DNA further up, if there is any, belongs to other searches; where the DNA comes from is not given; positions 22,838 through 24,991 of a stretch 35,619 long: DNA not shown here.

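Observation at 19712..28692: Orphan AprA/AprB-like pair wired to a soluble HdrA(MvhD)-HdrC-HdrB module, a DASS anion permease, a secreted Cache-like protein and its own Crp-family regulator: candidate undescribed redox system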

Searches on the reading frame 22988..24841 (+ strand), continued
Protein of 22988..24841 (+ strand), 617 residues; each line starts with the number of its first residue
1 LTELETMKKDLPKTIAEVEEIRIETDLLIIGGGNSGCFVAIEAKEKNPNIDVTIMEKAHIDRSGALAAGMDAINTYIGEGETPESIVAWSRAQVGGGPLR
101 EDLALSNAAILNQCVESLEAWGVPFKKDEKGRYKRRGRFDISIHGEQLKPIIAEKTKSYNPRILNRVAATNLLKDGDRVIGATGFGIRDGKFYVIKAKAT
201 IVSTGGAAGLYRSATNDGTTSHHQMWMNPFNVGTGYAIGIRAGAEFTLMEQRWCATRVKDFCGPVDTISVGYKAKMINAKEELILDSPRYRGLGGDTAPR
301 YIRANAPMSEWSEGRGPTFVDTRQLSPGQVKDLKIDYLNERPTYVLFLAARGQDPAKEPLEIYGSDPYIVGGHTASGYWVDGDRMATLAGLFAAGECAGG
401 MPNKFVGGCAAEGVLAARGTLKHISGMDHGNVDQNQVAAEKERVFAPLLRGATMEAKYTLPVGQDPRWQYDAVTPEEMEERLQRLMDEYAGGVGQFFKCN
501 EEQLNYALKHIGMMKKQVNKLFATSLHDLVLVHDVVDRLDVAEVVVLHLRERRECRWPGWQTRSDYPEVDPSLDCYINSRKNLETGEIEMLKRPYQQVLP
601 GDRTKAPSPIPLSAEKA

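Call 25: find_related_loci(query=A1, collection=genome_contigs, flank=10000)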
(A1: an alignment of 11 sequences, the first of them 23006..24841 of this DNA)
Query A1 (611 aa) in genome_contigs; peptide patterns used: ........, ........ (x = any residue, [..] = any of these).
245 stretches matched a pattern; 191 encode a relative of the query (tblastn E <= 1e-3); the best 80 are kept; 80 distinct loci.
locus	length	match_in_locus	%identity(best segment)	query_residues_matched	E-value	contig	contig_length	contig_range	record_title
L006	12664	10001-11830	93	1-611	0e+0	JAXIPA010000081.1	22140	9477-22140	MAG: Nitrospirota bacterium isolate Fractures_MAG_07 c_000000196565, whole genome shotgun sequence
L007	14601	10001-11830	88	1-611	0e+0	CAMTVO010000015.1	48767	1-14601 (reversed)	MAG: uncultured Nitrospiraceae bacterium isolate G05_MAG_00012 genome assembly, contig: G05_MAG_00012_000000000038, whol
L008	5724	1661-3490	87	1-611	0e+0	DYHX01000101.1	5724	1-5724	MAG TPA_asm: Nitrospira japonica isolate DR5_44_14 Afr_mines_DR5_2750_length_5724_cov_5_598871, whole genome shotgun seq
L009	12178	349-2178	86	1-611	0e+0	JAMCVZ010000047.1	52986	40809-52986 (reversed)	MAG: Nitrospirae bacterium isolate FK_Sedi_B_Bin.71 NODE_1558_length_52986_cov_17.6133, whole genome shotgun sequence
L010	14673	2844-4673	83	1-611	0e+0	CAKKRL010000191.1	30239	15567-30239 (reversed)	Thermodesulfovibrionia bacterium isolate Hainich-H51-bin227-1 genome assembly, contig: H51-bin227_1_Hain_H51_02um_R1_496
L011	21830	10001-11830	82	1-611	0e+0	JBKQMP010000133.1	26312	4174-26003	MAG: Dissulfurispiraceae bacterium isolate LABRr1A1B1C__bin_2 LABRr1A1B1C_000000212717, whole genome shotgun sequence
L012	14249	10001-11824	80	3-611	0e+0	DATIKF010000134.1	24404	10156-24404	MAG TPA_asm: Dissulfurispiraceae bacterium isolate SMAG_U15711 k141_209955, whole genome shotgun sequence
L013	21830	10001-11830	87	1-611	0e+0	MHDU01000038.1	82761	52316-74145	MAG: Nitrospirae bacterium GWB2_47_37 gwb2_scaffold_321, whole genome shotgun sequence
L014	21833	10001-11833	85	1-611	0e+0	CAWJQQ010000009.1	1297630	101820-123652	MAG: Nitrospirota bacterium isolate MFD03044.bin.1.139 genome assembly, contig: contig_47168, whole genome shotgun seque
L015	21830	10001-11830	84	1-611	0e+0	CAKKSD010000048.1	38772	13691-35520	Thermodesulfovibrionia bacterium isolate Hainich-H32-bin005-1 genome assembly, contig: H32-bin005_1_Hain_H32_02um_R1_439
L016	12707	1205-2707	77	109-611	0e+0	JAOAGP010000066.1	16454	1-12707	MAG: Thermodesulfovibrionales bacterium isolate SKW34 k141_356218, whole genome shotgun sequence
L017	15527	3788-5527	65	1-597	0e+0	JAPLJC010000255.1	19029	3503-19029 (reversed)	MAG: Deltaproteobacteria bacterium isolate LacPavin_0920_WC90_MAG_58_11 LacPavin_0920_WC90_scaffold_778488, whole genome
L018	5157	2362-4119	66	1-603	0e+0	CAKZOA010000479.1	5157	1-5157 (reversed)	MAG TPA_asm: uncultured Desulfobulbaceae bacterium isolate SRR4030105_bin.54_CONCOCT_v1.1_MAG genome assembly, contig: E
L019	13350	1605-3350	66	1-599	0e+0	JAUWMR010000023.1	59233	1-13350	MAG: Desulfobacteraceae bacterium isolate CSMAG_2403 CSMAG_2403_k141_262989_length_59233_cov_20.1241, whole genome shotg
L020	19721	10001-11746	65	1-599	0e+0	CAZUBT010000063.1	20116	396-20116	MAG TPA_asm: uncultured Desulfobacterales bacterium isolate SRP302447_co1_423 genome assembly, contig: NODE_7176_length_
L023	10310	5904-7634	65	7-597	0e+0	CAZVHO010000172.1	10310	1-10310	MAG TPA_asm: uncultured Thermodesulfobacteriota bacterium isolate binchicken_co266_158 genome assembly, contig: NODE_120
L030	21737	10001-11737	64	1-596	0e+0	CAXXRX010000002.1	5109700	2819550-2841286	MAG: Desulfocapsaceae bacterium isolate 1aa78899-e997-4579-a1ce-6e823d9c38b0 genome assembly, contig: contig_2, whole ge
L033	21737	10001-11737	64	1-596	0e+0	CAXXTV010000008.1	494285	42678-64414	MAG: Desulfocapsaceae bacterium isolate 9ac7e68f-4adb-488a-affb-9f10dc14a897 genome assembly, contig: contig_8, whole ge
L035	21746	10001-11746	63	1-599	0e+0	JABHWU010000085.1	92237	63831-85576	MAG: Deltaproteobacteria bacterium isolate SI047_bin2 k141_227465, whole genome shotgun sequence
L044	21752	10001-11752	63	1-599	0e+0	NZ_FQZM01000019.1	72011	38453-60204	Desulfofundulus thermosubterraneus DSM 16057, whole genome shotgun sequence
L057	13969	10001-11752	63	1-599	0e+0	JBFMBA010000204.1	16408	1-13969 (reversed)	MAG: Thermodesulfobacteriota bacterium isolate MAG152 MAG152_204, whole genome shotgun sequence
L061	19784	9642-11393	63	2-599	0e+0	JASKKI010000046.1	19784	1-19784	MAG: Clostridia bacterium isolate DJKA51_ANT-F21_bin.3 scaffold_418, whole genome shotgun sequence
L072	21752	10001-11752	62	2-599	0e+0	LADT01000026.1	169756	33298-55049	MAG: Clostridiaceae bacterium BRH_c20a BRHa_1003380, whole genome shotgun sequence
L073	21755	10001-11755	61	1-600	0e+0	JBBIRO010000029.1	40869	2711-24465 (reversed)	MAG: Syntrophobacterales bacterium isolate STS170223_bin_351 NODE_454_length_40869_cov_7.019430, whole genome shotgun se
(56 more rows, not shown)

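Call 32: search_protein_families(library=pfam, proteins=[L023:2590-3420:+, L057:5769-6797:+, L030:7031-7525:-, L073:8406-9908:+, L030:4574-5482:-, L033:16822-17679:+, L030:14762-15781:+, L035:15804-16850:+, L061:11768-12961:+, L072:16416-17714:+], max_evalue=0.0001)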
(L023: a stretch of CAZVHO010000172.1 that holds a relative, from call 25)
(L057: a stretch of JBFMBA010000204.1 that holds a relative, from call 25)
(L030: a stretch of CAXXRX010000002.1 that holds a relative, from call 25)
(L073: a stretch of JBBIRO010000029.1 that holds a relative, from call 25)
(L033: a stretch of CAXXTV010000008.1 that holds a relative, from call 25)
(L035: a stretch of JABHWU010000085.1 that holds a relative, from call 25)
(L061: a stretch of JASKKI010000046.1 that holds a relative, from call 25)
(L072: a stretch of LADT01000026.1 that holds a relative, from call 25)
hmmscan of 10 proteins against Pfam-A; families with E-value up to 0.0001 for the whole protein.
L023:2590-3420:+ (276 aa): 3 families
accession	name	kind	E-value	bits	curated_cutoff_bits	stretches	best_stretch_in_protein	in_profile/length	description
PF12974.12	Phosphonate-bd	-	4.1e-49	167.6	27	1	26-263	1-242/242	ABC transporter, phosphonate, periplasmic substrate-binding protein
PF09084.16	NMT1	-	6.4e-06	26.6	20.5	1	51-186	18-145/216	NMT1/THI5 like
PF16868.10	NMT1_3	-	2.5e-05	24.5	27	1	115-189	95-168/289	NMT1-like family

L057:5769-6797:+ (342 aa): 1 family
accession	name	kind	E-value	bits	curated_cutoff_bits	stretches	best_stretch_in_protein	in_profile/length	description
PF03401.19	TctC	-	2.2e-34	119.7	27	1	71-332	2-266/274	Tripartite tricarboxylate transporter family receptor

L030:7031-7525:- (164 aa): 1 family
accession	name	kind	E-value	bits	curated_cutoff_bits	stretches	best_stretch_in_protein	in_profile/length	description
PF07331.16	TctB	-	1.5e-08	35.4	29.1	1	15-164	9-137/137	Tripartite tricarboxylate transporter TctB family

L073:8406-9908:+ (500 aa): 1 family
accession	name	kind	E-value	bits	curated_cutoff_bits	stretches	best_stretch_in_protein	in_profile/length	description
PF01970.21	TctA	-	1.6e-137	459.1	28.9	1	22-445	1-422/423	Tripartite tricarboxylate transporter TctA family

L030:4574-5482:- (302 aa): 1 family
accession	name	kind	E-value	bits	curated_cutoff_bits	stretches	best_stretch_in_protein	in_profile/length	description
PF13531.11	SBP_bac_11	-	8.6e-15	55.6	25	1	42-297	1-227/227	Bacterial extracellular solute-binding protein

L033:16822-17679:+ (285 aa): 2 families
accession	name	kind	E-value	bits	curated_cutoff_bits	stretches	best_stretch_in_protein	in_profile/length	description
PF00175.26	NAD_binding_1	-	6.9e-15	56.1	22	1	121-227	1-107/109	Oxidoreductase NAD-binding domain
PF10418.14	DHODB_Fe-S_bind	-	1.2e-09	38.2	23.9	1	246-278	1-40/41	Iron-sulfur cluster binding domain of dihydroorotate dehydrogenase B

L030:14762-15781:+ (339 aa): 2 families
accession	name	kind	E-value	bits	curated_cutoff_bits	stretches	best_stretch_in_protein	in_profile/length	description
PF13183.11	Fer4_8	-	5.1e-06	27.4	27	1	224-293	2-68/68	4Fe-4S dicluster domain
PF13484.11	Fer4_16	-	2.3e-05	25.5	30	0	278-297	1-20/66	4Fe-4S double cluster binding domain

L035:15804-16850:+ (348 aa): 8 families
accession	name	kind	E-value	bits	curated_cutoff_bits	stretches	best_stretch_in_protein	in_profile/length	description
PF17179.9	Fer4_22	-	4.5e-32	111.2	27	1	237-331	1-95/95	4Fe-4S dicluster domain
PF12838.12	Fer4_7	-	5.5e-08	33.6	27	0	269-331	7-52/52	4Fe-4S dicluster domain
PF12797.12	Fer4_2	-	8.1e-07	29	24.5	0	316-329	9-22/22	4Fe-4S binding domain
PF13187.11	Fer4_9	-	1.2e-06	28.9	27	1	269-330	7-50/52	4Fe-4S dicluster domain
PF13183.11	Fer4_8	-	4e-06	27.7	27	0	236-331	3-68/68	4Fe-4S dicluster domain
PF00037.32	Fer4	-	4.9e-06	26.6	21.1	0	317-330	8-21/24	4Fe-4S binding domain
PF13534.11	Fer4_17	-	1.4e-05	26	22.2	0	225-249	33-57/61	4Fe-4S dicluster domain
PF13484.11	Fer4_16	-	1.9e-05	25.8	30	0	269-330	7-66/66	4Fe-4S double cluster binding domain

L061:11768-12961:+ (397 aa): 11 families
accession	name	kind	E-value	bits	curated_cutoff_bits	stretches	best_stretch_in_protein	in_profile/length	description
PF02662.21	FlpD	-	5.1e-26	91.5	22.3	1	216-317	1-103/123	Methyl-viologen-reducing hydrogenase, delta subunit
PF00037.32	Fer4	-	3.9e-16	58.5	21.1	2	139-161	2-24/24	4Fe-4S binding domain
PF13187.11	Fer4_9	-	2.3e-14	53.6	27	2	329-375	2-52/52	4Fe-4S dicluster domain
PF12838.12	Fer4_7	-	6.8e-14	52.5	27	2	144-189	1-52/52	4Fe-4S dicluster domain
PF13484.11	Fer4_16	-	9.6e-14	52.4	30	0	144-163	1-20/66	4Fe-4S double cluster binding domain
PF13237.11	Fer4_10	-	1.3e-13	51.1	25.5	1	323-371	3-53/53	4Fe-4S dicluster domain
PF12837.12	Fer4_6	-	2.9e-13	49.5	25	0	167-190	1-24/24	4Fe-4S binding domain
PF14697.11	Fer4_21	-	4.1e-13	49.7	35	2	138-191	1-58/59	4Fe-4S dicluster domain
PF25160.1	LdpA_Fe-S-bd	-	2.4e-10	40.5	27.6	1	148-191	5-44/49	LdpA Fe-S cluster-binding domain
PF12797.12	Fer4_2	-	7e-08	32.4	24.5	0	168-186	3-21/22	4Fe-4S binding domain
PF13183.11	Fer4_8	-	3.9e-05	24.6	27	0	133-158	46-67/68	4Fe-4S dicluster domain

L072:16416-17714:+ (432 aa): 0 families

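Call 50: search_protein_families(library=ncbifam, proteins=[L030:4574-5482:-, L023:2590-3420:+, L003:2626-3771:+, L057:5769-6797:+, L061:11768-12961:+, L044:143-1885:+], max_evalue=0.00001)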
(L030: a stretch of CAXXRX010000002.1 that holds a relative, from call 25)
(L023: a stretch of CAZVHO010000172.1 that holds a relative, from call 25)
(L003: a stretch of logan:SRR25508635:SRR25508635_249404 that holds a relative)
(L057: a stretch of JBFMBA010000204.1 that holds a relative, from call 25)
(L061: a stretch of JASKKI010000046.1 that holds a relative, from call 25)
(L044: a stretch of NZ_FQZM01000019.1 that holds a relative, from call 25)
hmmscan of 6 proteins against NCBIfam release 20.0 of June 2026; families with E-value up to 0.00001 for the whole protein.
L030:4574-5482:- (302 aa): 0 families

L023:2590-3420:+ (276 aa): 7 families
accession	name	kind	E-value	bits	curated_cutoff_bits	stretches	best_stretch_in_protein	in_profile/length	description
TIGR03431.1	PhnD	equivalog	3.3e-31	108.8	261.1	1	3-273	3-286/288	phosphonate ABC transporter substrate-binding protein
TIGR01098.1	3A0109s03R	subfamily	5.8e-30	104.6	112.05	1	1-236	1-253/253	phosphate/phosphite/phosphonate ABC transporter substrate-binding protein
TIGR04553.1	ABC_peri_selen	hypoth_equivalog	1.4e-20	73.8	250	1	25-274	3-263/266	putative selenate ABC transporter substrate-binding protein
TIGR01728.1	SsuA_fam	subfamily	1.6e-09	37.5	163.5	1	73-194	49-163/290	aliphatic sulfonate ABC transporter substrate-binding protein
NF040750.1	tetrathio_HK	equivalog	3.1e-09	35.8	750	1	21-195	4-183/555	tetrathionate respiration histidine kinase TtrS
TIGR02122.1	TRAP_TAXI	subfamily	6.7e-09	35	84.35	1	116-185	126-198/320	TAXI family TRAP transporter solute-binding subunit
NF008588.0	PRK11553.1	subfamily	4.1e-06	26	299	1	114-185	112-180/319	aliphatic sulfonate ABC transporter substrate-binding protein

L003:2626-3771:+ (381 aa): 1 family
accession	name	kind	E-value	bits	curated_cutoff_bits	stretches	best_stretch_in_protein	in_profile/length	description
NF052394.1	NodProtNoeE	equivalog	6.2e-06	25.2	500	0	12-44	11-43/387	nodulation protein NoeE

L057:5769-6797:+ (342 aa): 0 families

L061:11768-12961:+ (397 aa): 73 families (the best 25 are shown)
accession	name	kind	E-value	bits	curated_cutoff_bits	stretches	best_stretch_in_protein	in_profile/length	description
NF040770.1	hetero_SS_HdrA2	exception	9.5e-72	242.2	1100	3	137-311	571-746/777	CoB-CoM heterodisulfide reductase HdrA2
NF041778.1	hetero_SS_HdrA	equivalog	3.7e-46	157.4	1400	3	4-136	9-140/771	ferredoxin:CoB-CoM heterodisulfide reductase subunit HdrA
NF041891.1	hdrA_Methbact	equivalog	9e-45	153.1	1300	3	3-130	3-125/762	ferredoxin:CoB-CoM heterodisulfide reductase subunit HdrA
TIGR02179.1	PorD_KorD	subfamily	3.7e-19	68.6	60.05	2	126-191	8-73/78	2-oxoacid:acceptor oxidoreductase, delta subunit, pyruvate/2-ketoisovalerate family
NF007202.0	PRK09623.1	equivalog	1.4e-17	63.9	166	2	129-192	37-100/105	3-methyl-2-oxobutanoate dehydrogenase subunit delta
NF007204.0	PRK09625.1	equivalog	4.3e-16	59.2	125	2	126-196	42-112/133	pyruvate flavodoxin oxidoreductase subunit delta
TIGR02700.1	flavo_MJ0208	hypoth_equivalog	8.6e-16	57.9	251.35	2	140-190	145-194/234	dihydromethanopterin reductase (acceptor)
NF041836.1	rnfB_Methano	equivalog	1.8e-15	57.1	445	2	145-193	143-191/265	Rnf electron transport complex subunit RnfB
NF040684.1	PorD_Arch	equivalog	2.2e-15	56.5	120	2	128-191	17-80/85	pyruvate synthase subunit PorD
NF045790.1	OxalOxreddelta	equivalog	3.1e-15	56.1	230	2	121-190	238-306/316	oxalate oxidoreductase subunit delta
TIGR01944.1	rnfB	subfamily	3.2e-15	56.2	68.7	2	126-194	95-164/190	RnfABCDGE type electron transport complex subunit B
NF038196.1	ferrodoxin_EFR1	subfamily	1.7e-14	54.5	75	2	137-192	179-231/242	EFR1 family ferrodoxin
NF040864.1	HgcB_ferredoxin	equivalog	2.7e-14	52.8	99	2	322-377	9-63/93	mercury methylation ferredoxin HgcB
NF005505.0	PRK07118.1-4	equivalog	5.1e-14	52.4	378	1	147-192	145-190/265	Fe-S cluster domain-containing protein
NF042909.1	FMH_DH_FwdF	exception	8.9e-14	51.3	375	1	319-380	217-279/336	tungsten-dependent formylmethanofuran dehydrogenase subunit FwdF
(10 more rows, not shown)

L044:143-1885:+ (580 aa): 53 families (the best 25 are shown)
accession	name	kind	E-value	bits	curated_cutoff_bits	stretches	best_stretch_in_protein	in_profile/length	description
TIGR03385.1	CoA_CoA_reduc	equivalog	3.1e-130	434.9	578.8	1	24-463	1-433/439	CoA-disulfide reductase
NF007123.0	PRK09564.1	equivalog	1.7e-121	406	458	1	24-470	2-441/444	CoA-disulfide reductase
NF046103.1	NOXase_Strep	equivalog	1e-85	288.4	600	1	24-462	1-431/442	H2O-forming NADH oxidase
NF010037.0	PRK13512.1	equivalog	1.5e-74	251.5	394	1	22-463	1-428/438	CoA-disulfide reductase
TIGR02374.1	nitri_red_nirB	equivalog_domain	1.9e-57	195.3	578.35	1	92-378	61-335/794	nitrite reductase large subunit NirB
NF045765.1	PhenlGlyoxDHPadH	equivalog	1.6e-55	188.7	475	1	25-354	5-320/416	NADH-dependent phenylglyoxylate dehydrogenase subunit epsilon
NF003437.0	PRK04965.1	equivalog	1.3e-44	152.7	392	1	23-314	3-276/378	NADH:flavorubredoxin reductase NorW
TIGR02053.1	MerA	equivalog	5.8e-44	150.8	454.45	1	104-450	105-435/465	mercury(II) reductase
NF011565.0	PRK14989.1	subfamily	9.5e-43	146.3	883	1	86-424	62-376/847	nitrite reductase large subunit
TIGR01350.1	lipoamide_DH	equivalog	1.3e-41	142.8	408.8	1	93-448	97-434/461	dihydrolipoyl dehydrogenase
NF042949.2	3PPDioc_HcaD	equivalog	1.6e-38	132.4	450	1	23-345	2-307/386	3-phenylpropionate/cinnamic acid dioxygenase ferredoxin--NAD(+) reductase subunit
NF041682.1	ant_diox_AndAa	equivalog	2.7e-34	118.5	650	1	24-350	5-316/406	anthranilate 1,2-dioxygenase system ferredoxin--NAD(+) reductase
TIGR01424.1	gluta_reduc_2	equivalog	9.9e-34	116.7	606.05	1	95-454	100-434/446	glutathione-disulfide reductase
NF041853.1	hythiocyan_redase_MerA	equivalog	7.7e-33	114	650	1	95-439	87-412/440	hypothiocyanous acid reductase MerA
NF003585.0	PRK05249.1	equivalog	3.5e-32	111.6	465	1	94-449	104-438/464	Si-specific NAD(P)(+) transhydrogenase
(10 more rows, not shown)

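Call 71: search_protein_representatives(protein=window:23006-24841:+)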
Query: 611 residues. Proteins with E-value up to 0.001 (for the whole library): 2834; up to 1e-10: 985; up to 1e-30: 179. The best 150 are listed.
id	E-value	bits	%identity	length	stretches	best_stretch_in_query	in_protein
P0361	8.4e-222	754.4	60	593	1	5-599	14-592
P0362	1.7e-164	565.1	49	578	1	17-597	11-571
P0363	4.8e-158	543.8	47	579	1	10-600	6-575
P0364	1.5e-139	482.7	43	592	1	13-599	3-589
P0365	1.0e-138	480.0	49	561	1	15-575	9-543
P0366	2.7e-130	452.1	45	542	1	17-591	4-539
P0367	7.5e-124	430.9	41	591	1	17-595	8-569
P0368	6.6e-123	427.8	44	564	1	10-592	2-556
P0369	4.2e-117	408.6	42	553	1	19-590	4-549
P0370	7.0e-114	398.0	41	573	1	17-590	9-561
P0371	3.2e-113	395.7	41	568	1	17-587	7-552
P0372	3.7e-111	388.9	55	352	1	233-599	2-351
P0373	3.1e-107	376.0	42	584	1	18-589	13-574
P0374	1.6e-99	350.5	67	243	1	1-241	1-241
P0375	1.2e-97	344.4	39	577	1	17-592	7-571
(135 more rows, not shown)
